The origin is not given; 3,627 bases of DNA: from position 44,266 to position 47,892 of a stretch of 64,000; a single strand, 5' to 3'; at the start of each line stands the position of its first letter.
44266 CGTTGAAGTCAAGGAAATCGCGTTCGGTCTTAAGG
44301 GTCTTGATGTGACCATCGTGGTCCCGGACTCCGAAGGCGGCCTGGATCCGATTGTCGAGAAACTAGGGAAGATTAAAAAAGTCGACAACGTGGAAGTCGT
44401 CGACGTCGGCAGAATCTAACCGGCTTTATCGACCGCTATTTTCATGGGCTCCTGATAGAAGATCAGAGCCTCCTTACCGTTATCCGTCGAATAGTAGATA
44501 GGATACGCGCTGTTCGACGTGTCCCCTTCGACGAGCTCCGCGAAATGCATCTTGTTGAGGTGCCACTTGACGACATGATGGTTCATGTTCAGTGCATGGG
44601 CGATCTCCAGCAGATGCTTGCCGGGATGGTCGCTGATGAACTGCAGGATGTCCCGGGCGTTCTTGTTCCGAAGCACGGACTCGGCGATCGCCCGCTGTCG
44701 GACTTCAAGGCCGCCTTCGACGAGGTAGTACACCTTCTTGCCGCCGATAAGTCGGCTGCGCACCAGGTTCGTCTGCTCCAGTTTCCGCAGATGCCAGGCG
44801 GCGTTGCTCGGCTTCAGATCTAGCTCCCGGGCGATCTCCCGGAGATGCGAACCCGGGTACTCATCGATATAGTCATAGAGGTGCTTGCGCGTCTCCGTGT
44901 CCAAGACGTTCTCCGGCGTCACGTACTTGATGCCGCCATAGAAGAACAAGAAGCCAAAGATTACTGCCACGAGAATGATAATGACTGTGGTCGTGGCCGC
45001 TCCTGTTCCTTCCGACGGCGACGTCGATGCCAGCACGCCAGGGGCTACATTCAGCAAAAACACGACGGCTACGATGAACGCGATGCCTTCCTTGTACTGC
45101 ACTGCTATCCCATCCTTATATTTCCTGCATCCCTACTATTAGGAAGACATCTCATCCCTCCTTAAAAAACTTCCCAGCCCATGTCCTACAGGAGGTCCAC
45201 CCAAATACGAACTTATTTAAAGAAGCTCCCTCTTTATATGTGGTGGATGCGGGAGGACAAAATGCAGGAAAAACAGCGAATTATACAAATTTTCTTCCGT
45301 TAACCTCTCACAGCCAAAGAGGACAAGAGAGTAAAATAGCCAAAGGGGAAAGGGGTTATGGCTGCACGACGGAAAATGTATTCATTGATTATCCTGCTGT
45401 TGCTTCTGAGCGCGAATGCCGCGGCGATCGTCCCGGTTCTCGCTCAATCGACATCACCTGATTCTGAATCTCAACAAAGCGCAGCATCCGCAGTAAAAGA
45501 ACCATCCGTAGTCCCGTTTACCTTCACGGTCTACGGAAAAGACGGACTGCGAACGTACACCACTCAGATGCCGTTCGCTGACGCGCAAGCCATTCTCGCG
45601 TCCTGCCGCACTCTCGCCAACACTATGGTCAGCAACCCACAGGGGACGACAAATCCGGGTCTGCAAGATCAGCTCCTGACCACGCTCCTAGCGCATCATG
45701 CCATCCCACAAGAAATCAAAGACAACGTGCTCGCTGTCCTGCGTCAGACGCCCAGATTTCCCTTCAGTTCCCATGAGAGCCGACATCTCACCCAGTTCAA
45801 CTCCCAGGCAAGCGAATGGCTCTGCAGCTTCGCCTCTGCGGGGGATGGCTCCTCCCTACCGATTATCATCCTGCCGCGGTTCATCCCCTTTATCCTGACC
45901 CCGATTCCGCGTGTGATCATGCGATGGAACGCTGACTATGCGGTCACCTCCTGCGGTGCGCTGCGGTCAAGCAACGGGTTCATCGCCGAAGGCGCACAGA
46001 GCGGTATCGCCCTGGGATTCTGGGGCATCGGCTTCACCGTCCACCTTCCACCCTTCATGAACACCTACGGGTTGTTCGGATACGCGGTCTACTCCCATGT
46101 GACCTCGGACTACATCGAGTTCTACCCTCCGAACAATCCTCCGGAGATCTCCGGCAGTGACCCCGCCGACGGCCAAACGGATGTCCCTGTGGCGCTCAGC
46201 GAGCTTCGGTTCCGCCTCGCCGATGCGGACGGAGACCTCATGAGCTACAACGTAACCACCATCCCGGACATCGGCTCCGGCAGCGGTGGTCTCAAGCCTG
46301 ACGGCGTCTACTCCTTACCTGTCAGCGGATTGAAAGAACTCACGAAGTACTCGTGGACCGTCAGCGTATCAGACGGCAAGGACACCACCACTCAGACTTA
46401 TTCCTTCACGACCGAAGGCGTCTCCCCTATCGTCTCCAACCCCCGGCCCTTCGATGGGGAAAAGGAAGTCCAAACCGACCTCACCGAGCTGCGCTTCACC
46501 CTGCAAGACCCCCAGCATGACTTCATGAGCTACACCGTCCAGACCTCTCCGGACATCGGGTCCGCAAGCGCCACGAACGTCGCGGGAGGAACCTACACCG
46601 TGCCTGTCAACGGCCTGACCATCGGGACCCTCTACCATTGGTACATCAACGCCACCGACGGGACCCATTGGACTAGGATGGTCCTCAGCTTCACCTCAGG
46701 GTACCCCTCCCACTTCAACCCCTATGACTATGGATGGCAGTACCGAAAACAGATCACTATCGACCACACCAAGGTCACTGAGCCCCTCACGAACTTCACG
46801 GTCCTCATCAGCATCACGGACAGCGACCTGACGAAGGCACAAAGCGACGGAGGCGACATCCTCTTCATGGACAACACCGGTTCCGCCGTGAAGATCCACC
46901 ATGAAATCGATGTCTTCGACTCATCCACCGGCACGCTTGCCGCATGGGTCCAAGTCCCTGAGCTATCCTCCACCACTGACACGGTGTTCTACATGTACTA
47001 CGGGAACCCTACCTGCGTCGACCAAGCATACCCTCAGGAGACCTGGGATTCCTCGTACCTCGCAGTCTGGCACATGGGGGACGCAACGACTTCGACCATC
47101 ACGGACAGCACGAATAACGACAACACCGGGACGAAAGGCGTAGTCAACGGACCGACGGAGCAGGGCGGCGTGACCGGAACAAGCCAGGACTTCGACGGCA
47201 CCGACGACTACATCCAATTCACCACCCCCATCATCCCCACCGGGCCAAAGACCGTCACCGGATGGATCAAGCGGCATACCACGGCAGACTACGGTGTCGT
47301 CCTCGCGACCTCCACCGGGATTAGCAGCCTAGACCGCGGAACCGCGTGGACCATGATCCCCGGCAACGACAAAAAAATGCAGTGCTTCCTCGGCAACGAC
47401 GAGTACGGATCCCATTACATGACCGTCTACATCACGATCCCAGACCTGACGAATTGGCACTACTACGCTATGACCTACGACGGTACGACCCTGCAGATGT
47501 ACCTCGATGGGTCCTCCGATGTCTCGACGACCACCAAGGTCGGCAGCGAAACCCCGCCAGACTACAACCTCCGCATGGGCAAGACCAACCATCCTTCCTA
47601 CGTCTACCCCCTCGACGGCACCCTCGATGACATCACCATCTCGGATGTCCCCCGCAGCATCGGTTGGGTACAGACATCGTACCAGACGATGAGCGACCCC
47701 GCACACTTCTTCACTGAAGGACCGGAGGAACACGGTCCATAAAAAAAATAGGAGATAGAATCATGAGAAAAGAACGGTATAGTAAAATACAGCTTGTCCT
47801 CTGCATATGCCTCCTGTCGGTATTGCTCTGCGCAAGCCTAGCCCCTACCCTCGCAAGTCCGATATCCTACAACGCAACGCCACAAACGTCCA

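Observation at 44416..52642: Membrane-tethered double-wHTH regulator divergent from a tandem array of three homogenised ~800-aa secreted paralogs, plus a decayed fourth copy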

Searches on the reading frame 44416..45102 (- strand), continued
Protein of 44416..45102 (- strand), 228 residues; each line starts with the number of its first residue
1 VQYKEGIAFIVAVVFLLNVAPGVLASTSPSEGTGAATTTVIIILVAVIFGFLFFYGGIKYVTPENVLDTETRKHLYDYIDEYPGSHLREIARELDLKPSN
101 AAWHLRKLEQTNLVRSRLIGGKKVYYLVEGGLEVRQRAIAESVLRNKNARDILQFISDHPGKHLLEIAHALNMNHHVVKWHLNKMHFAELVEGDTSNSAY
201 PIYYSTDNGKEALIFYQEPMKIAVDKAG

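Call 74: find_encoding_contigs(protein=P0105, flank=8000, max_places=1)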
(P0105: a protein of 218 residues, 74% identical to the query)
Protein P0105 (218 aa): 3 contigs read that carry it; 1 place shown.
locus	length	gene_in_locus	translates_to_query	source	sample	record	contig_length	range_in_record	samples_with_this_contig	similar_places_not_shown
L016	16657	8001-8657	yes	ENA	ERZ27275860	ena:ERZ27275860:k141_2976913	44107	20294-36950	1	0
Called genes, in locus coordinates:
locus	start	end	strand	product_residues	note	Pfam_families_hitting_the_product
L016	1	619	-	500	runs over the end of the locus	PF02074:Peptidase_M32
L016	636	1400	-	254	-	PF03372:Exo_endo_phos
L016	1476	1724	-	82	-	PF01189:Methyltr_RsmB-F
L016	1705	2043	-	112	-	PF01189:Methyltr_RsmB-F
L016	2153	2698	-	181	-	-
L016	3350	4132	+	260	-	PF00696:AA_kinase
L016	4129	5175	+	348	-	PF00478:IMPDH (faint), PF03060:NMO (faint), PF01070:FMN_dh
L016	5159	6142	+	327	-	PF00348:polyprenyl_synt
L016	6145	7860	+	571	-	PF00749:tRNA-synt_1c, PF03950:tRNA-synt_1c_C, PF20974:tRNA-synt_1c_C2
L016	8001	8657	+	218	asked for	PF12840:HTH_20 (weak), PF13412:HTH_24, PF24266:HTH_HVO_0163_N, PF01047:MarR (faint), PF01022:HTH_5 (faint)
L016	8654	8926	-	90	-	PF00736:EF1_GNE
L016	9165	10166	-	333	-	PF03706:LPG_synthase_TM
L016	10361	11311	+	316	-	PF04055:Radical_SAM, PF13353:Fer4_12 (faint)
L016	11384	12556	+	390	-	PF13477:Glyco_trans_4_2 (weak), PF13439:Glyco_transf_4, PF13579:Glyco_trans_4_4 (weak), PF00534:Glycos_transf_1, PF13692:Glyco_trans_1_4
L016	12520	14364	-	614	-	-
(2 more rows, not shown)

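Call 84: find_related_loci(query=window:44416-45102:-, collection=metagenome_contigs, flank=10000)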
Query window:44416-45102:- (228 aa) in metagenome_contigs; peptide patterns used: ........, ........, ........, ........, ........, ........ (x = any residue, [..] = any of these).
372 stretches matched a pattern; 225 encode a relative of the query (tblastn E <= 1e-3); the best 80 are kept; 80 distinct loci.
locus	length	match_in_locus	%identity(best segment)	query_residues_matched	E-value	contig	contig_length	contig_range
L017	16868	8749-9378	87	9-218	1e-120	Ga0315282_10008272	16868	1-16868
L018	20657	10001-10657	85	10-227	1e-116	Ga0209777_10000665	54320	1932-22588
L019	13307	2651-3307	85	10-227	3e-116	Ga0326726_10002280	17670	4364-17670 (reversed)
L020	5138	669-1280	85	25-227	2e-110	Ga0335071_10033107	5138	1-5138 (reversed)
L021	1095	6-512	93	50-218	5e-117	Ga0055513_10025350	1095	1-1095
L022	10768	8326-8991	70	7-228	1e-103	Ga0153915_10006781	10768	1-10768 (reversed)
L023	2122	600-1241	69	9-228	1e-108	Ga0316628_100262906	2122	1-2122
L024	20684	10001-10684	67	1-228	2e-103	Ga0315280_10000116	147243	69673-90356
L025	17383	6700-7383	66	1-228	5e-103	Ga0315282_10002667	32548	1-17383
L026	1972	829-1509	65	1-228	2e-108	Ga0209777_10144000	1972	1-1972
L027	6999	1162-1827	69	7-228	2e-102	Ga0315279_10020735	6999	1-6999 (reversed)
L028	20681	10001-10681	66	1-228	1e-102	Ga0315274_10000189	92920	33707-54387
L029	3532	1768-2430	67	1-221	9e-104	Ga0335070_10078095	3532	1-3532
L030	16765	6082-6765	66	1-228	3e-102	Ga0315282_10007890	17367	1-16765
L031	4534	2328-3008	66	1-228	2e-102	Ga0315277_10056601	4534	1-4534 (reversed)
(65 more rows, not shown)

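Call 87: search_protein_families(library=phrogs, proteins=[window:44416-45102:-], max_evalue=0.001)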
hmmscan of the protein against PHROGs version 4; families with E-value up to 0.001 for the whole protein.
window:44416-45102:- (228 aa): 2 families
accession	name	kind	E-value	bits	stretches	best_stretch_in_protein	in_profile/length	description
phrog_1687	-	transcription regulation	7.2e-10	40.1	1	143-197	62-116/162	MarR family transcrition regulator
phrog_1324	-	transcription regulation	8.1e-07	29.8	0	149-200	18-70/172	transcriptional activator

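Call 88: search_protein_families(library=padloc, proteins=[window:44416-45102:-], max_evalue=0.001)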
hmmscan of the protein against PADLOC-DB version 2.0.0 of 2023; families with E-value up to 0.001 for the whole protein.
window:44416-45102:- (228 aa): 8 families
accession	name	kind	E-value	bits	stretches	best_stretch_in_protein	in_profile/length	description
PDLC01438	Csa3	-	2.8e-13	48.6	2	142-211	143-206/305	"CAS-I,CAS-II,CAS-III,CAS-IV,CAS-V,CAS-VI; associated_signaling"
PDLC01866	CARF3--CARF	-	9.5e-08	30.3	0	144-200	136-192/207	-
PDLC01720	Csa3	-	8e-06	24.4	1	76-130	35-91/118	Csa3_1_CAS-I-II-III-IV-V-VI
PDLC01848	CARF3--CARF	-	1.8e-05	22.5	0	145-195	135-183/197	-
PDLC01268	CasR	-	3.5e-05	21.8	0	84-123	137-173/179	"CAS-I,CAS-II,CAS-III,CAS-IV,CAS-V,CAS-VI; associated_signaling"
PDLC01434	CasR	-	0.00016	19.6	0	80-124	138-180/191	"CAS-I,CAS-II,CAS-III,CAS-IV,CAS-V,CAS-VI; associated_signaling"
PDLC04368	PDC-M05A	-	0.0004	18.3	0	71-125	14-70/201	-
PDLC01852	CARF3--CARF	-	0.00053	18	0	73-123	146-196/208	-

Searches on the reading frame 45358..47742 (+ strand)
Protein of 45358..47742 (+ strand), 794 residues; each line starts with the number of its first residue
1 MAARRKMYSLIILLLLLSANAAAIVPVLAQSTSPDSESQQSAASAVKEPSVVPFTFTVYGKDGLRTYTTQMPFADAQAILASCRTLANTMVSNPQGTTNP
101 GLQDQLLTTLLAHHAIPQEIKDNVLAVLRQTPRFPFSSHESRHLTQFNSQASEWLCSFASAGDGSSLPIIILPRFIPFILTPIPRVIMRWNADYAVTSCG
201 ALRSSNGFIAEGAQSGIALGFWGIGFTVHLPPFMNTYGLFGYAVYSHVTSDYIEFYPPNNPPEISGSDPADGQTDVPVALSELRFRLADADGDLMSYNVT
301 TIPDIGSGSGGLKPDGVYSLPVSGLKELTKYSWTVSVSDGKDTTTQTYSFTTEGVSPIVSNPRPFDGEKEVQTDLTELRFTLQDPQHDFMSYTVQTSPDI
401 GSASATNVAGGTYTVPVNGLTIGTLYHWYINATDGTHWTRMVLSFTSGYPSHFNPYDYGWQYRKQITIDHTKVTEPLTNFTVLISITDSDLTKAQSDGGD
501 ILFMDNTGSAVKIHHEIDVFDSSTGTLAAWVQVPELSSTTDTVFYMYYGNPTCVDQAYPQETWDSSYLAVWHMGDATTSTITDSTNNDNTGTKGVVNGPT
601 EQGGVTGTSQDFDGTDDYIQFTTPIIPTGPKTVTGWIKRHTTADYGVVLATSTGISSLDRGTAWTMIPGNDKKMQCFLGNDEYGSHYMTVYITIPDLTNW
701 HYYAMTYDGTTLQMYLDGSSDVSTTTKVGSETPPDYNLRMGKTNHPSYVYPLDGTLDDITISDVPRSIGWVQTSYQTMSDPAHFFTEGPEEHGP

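Call 3: search_protein_families(library=pfam, proteins=[window:45358-47742:+], max_evalue=0.1)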
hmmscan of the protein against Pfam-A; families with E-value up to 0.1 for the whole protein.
window:45358-47742:+ (794 aa): 2 families
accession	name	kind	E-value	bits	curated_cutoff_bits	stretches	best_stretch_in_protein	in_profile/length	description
PF13385.13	Laminin_G_3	-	3.8e-19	69.7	27.6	1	613-767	1-146/151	Concanavalin A-like lectin/glucanases superfamily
PF10102.14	DUF2341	-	1.4e-07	32.3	23.4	1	497-562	1-64/84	Domain of unknown function (DUF2341)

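Call 4: search_protein_families(library=ncbifam, proteins=[window:45358-47742:+], max_evalue=0.1)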
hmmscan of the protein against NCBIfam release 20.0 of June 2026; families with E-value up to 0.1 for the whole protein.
window:45358-47742:+ (794 aa): 0 families

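Call 87: search_protein_families(library=phrogs, proteins=[window:45358-47742:+], max_evalue=0.001)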
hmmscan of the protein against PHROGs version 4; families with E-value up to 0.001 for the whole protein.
window:45358-47742:+ (794 aa): 2 families
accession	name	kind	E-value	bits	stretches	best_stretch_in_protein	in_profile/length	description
phrog_3545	-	unknown function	2.1e-12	47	1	566-770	751-968/1115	-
phrog_21223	-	unknown function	5.9e-07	29.2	1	612-717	11-121/710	-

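Call 88: search_protein_families(library=padloc, proteins=[window:45358-47742:+], max_evalue=0.001)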
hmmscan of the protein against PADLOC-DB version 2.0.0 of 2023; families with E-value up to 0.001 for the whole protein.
window:45358-47742:+ (794 aa): 0 families
